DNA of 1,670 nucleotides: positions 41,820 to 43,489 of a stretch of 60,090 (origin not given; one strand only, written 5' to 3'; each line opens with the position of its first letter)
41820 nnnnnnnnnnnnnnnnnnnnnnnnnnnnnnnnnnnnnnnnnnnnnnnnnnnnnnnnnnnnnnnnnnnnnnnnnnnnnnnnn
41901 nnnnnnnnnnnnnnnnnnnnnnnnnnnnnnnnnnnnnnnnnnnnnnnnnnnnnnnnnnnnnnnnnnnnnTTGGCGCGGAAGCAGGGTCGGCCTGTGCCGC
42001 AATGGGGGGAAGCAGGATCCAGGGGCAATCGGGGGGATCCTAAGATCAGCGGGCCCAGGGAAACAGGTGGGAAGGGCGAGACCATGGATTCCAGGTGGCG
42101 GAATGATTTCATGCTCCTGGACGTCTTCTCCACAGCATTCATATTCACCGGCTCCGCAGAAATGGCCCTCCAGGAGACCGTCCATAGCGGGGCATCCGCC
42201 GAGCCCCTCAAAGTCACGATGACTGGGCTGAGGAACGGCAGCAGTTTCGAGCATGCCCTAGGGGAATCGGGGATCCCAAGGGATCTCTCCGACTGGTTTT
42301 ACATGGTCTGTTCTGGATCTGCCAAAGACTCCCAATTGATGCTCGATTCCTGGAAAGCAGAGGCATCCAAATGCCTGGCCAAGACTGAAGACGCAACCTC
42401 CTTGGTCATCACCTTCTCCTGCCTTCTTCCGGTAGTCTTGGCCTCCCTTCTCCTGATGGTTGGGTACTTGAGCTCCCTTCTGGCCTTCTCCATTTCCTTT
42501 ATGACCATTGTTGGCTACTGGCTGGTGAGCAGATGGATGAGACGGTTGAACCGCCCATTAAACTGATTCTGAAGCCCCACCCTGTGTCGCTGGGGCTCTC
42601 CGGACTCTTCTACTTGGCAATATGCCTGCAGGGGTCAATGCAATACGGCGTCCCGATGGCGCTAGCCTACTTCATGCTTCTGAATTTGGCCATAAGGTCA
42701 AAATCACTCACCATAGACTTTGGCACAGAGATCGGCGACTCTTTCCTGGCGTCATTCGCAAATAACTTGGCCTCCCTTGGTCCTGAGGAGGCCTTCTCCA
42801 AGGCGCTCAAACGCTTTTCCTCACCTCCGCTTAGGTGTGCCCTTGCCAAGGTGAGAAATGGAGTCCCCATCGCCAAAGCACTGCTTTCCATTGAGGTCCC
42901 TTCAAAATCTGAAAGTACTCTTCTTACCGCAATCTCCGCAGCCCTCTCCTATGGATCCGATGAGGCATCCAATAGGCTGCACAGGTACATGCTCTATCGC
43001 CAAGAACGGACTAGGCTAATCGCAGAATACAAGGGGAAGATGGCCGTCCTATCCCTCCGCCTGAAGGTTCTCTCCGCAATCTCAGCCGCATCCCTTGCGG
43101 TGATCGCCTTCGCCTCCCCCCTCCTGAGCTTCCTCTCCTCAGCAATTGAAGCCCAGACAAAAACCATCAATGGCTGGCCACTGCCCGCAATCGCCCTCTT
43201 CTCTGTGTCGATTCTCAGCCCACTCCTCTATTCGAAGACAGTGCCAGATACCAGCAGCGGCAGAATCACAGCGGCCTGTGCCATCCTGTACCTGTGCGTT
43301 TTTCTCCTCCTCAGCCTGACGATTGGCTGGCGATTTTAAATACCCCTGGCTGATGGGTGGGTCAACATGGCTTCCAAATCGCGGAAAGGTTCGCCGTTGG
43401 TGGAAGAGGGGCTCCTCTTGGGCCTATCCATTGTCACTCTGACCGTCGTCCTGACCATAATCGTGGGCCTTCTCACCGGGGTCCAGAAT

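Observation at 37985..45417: Tad/Epd-like type IV filament locus with an in-operon membrane-anchored VirB4/HerA (DUF87) ATPase and an abutting TFIIB paralogue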

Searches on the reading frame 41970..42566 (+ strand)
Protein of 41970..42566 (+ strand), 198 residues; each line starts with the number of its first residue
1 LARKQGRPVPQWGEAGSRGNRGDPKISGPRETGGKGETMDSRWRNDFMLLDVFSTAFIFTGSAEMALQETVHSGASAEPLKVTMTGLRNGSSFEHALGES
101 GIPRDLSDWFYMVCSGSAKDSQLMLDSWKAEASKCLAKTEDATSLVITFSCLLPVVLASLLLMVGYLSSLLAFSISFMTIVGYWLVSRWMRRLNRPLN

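Call 3: search_protein_families(library=pfam, max_evalue=0.1, proteins=[window:41970-42566:+])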
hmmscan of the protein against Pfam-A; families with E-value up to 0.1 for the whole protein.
window:41970-42566:+ (198 aa): 0 families

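Call 4: search_protein_families(library=ncbifam, max_evalue=0.1, proteins=[window:41970-42566:+])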
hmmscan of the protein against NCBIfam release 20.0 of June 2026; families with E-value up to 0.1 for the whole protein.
window:41970-42566:+ (198 aa): 0 families

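Call 37: search_protein_families(library=pfam, alignment_id=A4, max_evalue=5)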
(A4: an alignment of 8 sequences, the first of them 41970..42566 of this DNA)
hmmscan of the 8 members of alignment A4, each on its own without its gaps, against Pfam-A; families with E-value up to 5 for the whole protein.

A. member 1, window:41970-42566:+ (198 aa): 2 families
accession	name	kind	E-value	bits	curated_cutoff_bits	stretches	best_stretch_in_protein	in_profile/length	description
PF18159.6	S_4TM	-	0.16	11.7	26.9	1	137-193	24-80/291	SMODS-associating 4TM effector domain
PF06736.16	TMEM175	-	0.26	12.2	25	1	163-190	35-62/88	Endosomal/lysosomal potassium channel TMEM175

B. families by the number of members that match (of 8 scanned): 11 families
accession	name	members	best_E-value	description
PF04246.17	RseC_MucC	1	0.00073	Positive regulator of sigma(E), RseC/MucC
PF09685.15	DUF4870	1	0.04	Domain of unknown function (DUF4870)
PF19874.4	DUF6347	1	0.15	Family of unknown function (DUF6347)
PF18159.6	S_4TM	1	0.16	SMODS-associating 4TM effector domain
PF05767.17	Pox_A14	1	0.17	Poxvirus virion envelope protein A14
PF06736.16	TMEM175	1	0.26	Endosomal/lysosomal potassium channel TMEM175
PF20990.2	DUF2207_C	1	0.38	Predicted membrane protein (DUF2207) C-terminal domain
PF07895.16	DUF1673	1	0.87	Protein of unknown function (DUF1673)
PF12046.13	CCB1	1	1.1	Cofactor assembly of complex C subunit B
PF19589.4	DUF6095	1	2.7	Family of unknown function (DUF6095)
PF10066.14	DUF2304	1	4.4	Uncharacterized conserved protein (DUF2304)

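Call 39: search_solved_structures(query=A4, max_evalue=10)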
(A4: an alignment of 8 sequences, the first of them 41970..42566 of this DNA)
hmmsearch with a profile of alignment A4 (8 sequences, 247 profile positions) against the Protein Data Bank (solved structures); distinct sequences matched with E-value up to 10: 1.
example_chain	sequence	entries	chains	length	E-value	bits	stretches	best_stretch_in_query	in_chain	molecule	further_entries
9m7n_A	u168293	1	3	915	2.8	10.6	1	135-179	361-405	Gp16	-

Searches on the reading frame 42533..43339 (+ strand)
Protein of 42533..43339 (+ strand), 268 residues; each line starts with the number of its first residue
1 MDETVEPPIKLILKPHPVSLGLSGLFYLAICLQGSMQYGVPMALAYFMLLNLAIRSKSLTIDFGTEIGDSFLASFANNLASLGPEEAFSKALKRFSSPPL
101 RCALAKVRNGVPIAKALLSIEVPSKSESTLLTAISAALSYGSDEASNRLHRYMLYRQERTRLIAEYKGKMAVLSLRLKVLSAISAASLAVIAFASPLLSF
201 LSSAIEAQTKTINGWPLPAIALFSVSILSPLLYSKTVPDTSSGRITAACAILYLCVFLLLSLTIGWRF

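Call 3: search_protein_families(library=pfam, max_evalue=0.1, proteins=[window:42533-43339:+])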
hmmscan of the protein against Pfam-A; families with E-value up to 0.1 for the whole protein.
window:42533-43339:+ (268 aa): 0 families

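Call 4: search_protein_families(library=ncbifam, max_evalue=0.1, proteins=[window:42533-43339:+])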
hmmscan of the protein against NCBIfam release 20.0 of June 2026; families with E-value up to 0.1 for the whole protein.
window:42533-43339:+ (268 aa): 0 families

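Call 36: search_protein_families(library=pfam, alignment_id=A5, max_evalue=5)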
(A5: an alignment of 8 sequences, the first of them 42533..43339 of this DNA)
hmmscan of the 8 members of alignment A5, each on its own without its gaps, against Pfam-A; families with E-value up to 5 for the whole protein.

A. member 1, window:42533-43339:+ (268 aa): 0 families

B. families by the number of members that match (of 8 scanned): 7 families
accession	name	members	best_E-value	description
PF00285.26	Citrate_synt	3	0.0061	Citrate synthase, C-terminal domain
PF21534.2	Rost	1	0.021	Protein rolling stone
PF06430.17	L_lactis_RepB_C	1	0.11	Lactococcus lactis RepB C-terminus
PF07254.17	Cpta_toxin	1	0.2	Membrane-bound toxin component of toxin-antitoxin system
PF11359.13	gpUL132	1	0.25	Envelope glycoprotein UL132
PF07536.20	HWE_HK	1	0.51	HWE histidine kinase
PF01169.24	GDT1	1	4.3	Divalent cation/proton antiporter GDT1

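Call 38: search_solved_structures(query=A5, max_evalue=10)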
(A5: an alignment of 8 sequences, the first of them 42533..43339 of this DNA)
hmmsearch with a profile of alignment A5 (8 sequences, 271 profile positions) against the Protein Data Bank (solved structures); distinct sequences matched with E-value up to 10: 4.
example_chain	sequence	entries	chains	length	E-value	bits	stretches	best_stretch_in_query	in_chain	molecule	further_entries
2diu_A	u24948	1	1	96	1.1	11.8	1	105-150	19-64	KIAA0430 protein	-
8act_E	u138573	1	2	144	1.5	11.4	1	67-102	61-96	Myosin regulatory light chain 2, ventricular/cardiac muscle isoform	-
5tby_E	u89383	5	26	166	1.9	11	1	67-101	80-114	Myosin regulatory light chain 2, ventricular/cardiac muscle isoform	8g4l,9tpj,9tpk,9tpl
8q6t_E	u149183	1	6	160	2.5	10.6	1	67-97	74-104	Myosin regulatory light chain 2, ventricular/cardiac muscle isoform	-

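Call 41: find_homologous_proteins(query=A5, max_evalue=0.01)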
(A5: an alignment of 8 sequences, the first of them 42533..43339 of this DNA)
Query A5 (8 sequences) (268 aa, profile of the alignment): 19 proteins with E <= 0.01 among 8000 candidates.
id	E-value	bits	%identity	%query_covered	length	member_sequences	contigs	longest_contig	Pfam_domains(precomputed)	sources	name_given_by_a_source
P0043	1.9e-106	373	28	76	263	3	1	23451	-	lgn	-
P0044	2.2e-106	373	30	74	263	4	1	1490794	-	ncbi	-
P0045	9.4e-103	361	30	69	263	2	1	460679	-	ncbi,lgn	-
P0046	1.0e-97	345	100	100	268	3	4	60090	-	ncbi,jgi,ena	-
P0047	2.0e-97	344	31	76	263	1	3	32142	-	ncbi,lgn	ncbi:MAG: hypothetical protein ABC537_01780 [Candidatus Methanosuratincola sp.]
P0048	3.4e-96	340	33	76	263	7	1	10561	-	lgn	-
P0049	9.6e-95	335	29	74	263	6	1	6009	-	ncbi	ncbi:MAG: hypothetical protein QXQ53_06770 [Candidatus Methanosuratincola sp.]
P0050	2.9e-89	317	30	74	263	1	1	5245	-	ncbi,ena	-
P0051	2.1e-77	278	71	100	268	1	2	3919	-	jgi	jgi:hypothetical protein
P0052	5.1e-77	277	40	95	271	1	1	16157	-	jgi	jgi:hypothetical protein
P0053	2.6e-75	271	67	100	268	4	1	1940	-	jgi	-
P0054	5.9e-74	267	66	100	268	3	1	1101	-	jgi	jgi:hypothetical protein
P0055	3.3e-73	264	60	100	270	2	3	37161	-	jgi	jgi:hypothetical protein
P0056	2.0e-72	262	62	100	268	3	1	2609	-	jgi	jgi:hypothetical protein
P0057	1.9e-71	259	39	94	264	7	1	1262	-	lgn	-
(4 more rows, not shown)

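Call 42: find_encoding_contigs(protein=P0046, flank=10000, max_places=4)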
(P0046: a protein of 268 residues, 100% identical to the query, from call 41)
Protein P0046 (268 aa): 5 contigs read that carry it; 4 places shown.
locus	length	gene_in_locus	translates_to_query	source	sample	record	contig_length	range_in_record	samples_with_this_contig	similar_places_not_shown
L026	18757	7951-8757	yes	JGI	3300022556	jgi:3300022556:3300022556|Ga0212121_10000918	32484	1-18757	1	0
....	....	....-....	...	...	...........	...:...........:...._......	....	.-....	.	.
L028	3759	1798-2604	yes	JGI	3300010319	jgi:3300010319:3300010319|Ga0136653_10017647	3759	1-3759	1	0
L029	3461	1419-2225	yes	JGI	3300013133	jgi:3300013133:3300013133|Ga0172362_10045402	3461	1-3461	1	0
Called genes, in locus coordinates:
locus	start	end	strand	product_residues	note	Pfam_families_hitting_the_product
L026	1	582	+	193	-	?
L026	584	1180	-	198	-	PF02811:PHP, PF13263:PHP_C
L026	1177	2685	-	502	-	PF01702:TGT, PF17884:DUF5591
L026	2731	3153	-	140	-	PF01423:LSM (weak), PF14894:Lsm_C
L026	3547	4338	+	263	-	-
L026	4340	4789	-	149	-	-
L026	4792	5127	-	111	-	-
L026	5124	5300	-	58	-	-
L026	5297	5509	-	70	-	-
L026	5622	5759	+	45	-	-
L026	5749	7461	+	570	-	PF00437:T2SSE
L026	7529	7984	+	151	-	-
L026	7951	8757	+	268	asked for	-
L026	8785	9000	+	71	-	-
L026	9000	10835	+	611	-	PF05872:HerA_C (faint), PF01935:DUF87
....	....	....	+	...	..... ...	-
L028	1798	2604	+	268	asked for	-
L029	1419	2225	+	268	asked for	-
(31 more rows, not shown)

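Call 55: predict_structure(alignment_id=A6)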
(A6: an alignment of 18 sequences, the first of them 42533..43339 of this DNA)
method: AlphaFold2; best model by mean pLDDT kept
length: 268 residues; sequences in the alignment: 18
mean_pLDDT: 74.3   pTM: 0.51
mean pLDDT of the five models: 74.3, 68.7, 65.2, 63.2, 61.2
residues with pLDDT >= 90: 42; 70-90: 143; 50-70: 62; < 50: 21
segments of 3 or more residues with pLDDT < 50: 1-9, 206-215
pLDDT, mean of each block of 10 residues (from residue 1): 40 64 72 68 76 63 71 91 90 85 89 90 83 90 91 88 83 79 77 65 47 52 72 63 70 78 64
secondary structure, 60 per line:
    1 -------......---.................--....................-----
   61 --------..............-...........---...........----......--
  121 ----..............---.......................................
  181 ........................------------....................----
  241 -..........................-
elements in order: H8-13 H17-33 H36-55 H69-82 H84-94 H98-108 H113-118 H125-138 H142-204 H217-236 H242-267

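Call 57: fold_search(model_id=the predicted structure, library=pdb)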
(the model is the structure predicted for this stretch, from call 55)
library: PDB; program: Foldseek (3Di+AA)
matches with E <= 10: 150; with E <= 0.001: 0
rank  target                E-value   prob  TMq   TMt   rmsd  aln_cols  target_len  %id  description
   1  5nbg_A                4.8e-01  0.97  0.26  0.53   4.2       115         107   23  Structure of the cytoplasmic domain I of OutF in the D. dadantii type II secretion system (released 2018-03-21)
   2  8sda_C                9.3e-01  0.07  0.13  0.14  23.7       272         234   13  CryoEM structure of rat Kv2.1(1-598) L403A mutant in nanodiscs (released 2023-09-27)
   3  5wie_H                1.1e+00  0.08  0.14  0.12  27.0       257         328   13  Crystal structure of a Kv1.2-2.1 chimera K+ channel V406W mutant in an inactivated state (released 2017-08-30)
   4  9o10_A                1.1e+00  0.06  0.12  0.12  24.2       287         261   14  Kv2.1 with voltage sensor in the up conformation under high potassium (released 2025-05-28)
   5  8vch_A                1.2e+00  0.10  0.16  0.16  17.4       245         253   14  Voltage gated potassium ion channel Kv1.2 W366F, C-type inactivated (released 2024-07-10)
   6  9cla_A                1.2e+00  0.08  0.13  0.11  22.0       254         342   12  Human Kv1.3 mutant-H451V (released 2026-01-28)
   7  2r9r_H                1.3e+00  0.08  0.16  0.13  26.3       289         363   12  Shaker family voltage dependent potassium channel (kv1.2-kv2.1 paddle chimera channel) in association with beta subuni (released 2007-11-20)
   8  7siz_D                1.5e+00  0.08  0.13  0.11  25.4       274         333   13  C-type inactivation in a voltage gated K+ channel (released 2022-05-04)
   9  5cth_A                1.8e+00  0.11  0.18  0.20  22.6       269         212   15  The 3.7 A resolution structure of a eukaryotic SWEET transporter (released 2015-10-28)
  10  9a06_MODEL_1_A        1.8e+00  0.07  0.14  0.14  24.3       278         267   12  Rosetta docking models of human KCNQ1 channel with KCNE1 auxiliary protein (released 2020-10-08)
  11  8b70_A                1.8e+00  0.06  0.16  0.09  22.4       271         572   15  KimA from B. subtilis with nucleotide second-messenger c-di-AMP bound (released 2023-01-18)
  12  5sv1_A                1.8e+00  0.16  0.22  0.25  22.3       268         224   16  Structure of the ExbB/ExbD complex from E. coli at pH 4.5 (released 2016-09-28)
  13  8otz_DS               1.8e+00  0.09  0.19  0.20  27.9       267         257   15  48-nm repeat of the native axonemal doublet microtubule from bovine sperm (released 2023-11-22)
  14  9uoy_A                1.8e+00  0.08  0.17  0.04  23.0       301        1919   15  Structure of C. elegans piezo channel (released 2025-12-24)
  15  8teo_A                2.0e+00  0.07  0.13  0.17  22.7       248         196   10  Shaker in low K+ (4mM K+) (released 2023-12-20)
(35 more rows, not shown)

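Call 102: search_protein_families(library=padloc, max_evalue=0.01, proteins=[window:42533-43339:+])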
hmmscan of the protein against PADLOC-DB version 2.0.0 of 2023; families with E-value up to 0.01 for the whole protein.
window:42533-43339:+ (268 aa): 0 families

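Call 103: search_protein_families(library=phrogs, max_evalue=0.01, proteins=[window:42533-43339:+])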
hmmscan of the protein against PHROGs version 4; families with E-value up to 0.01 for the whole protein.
window:42533-43339:+ (268 aa): 0 families
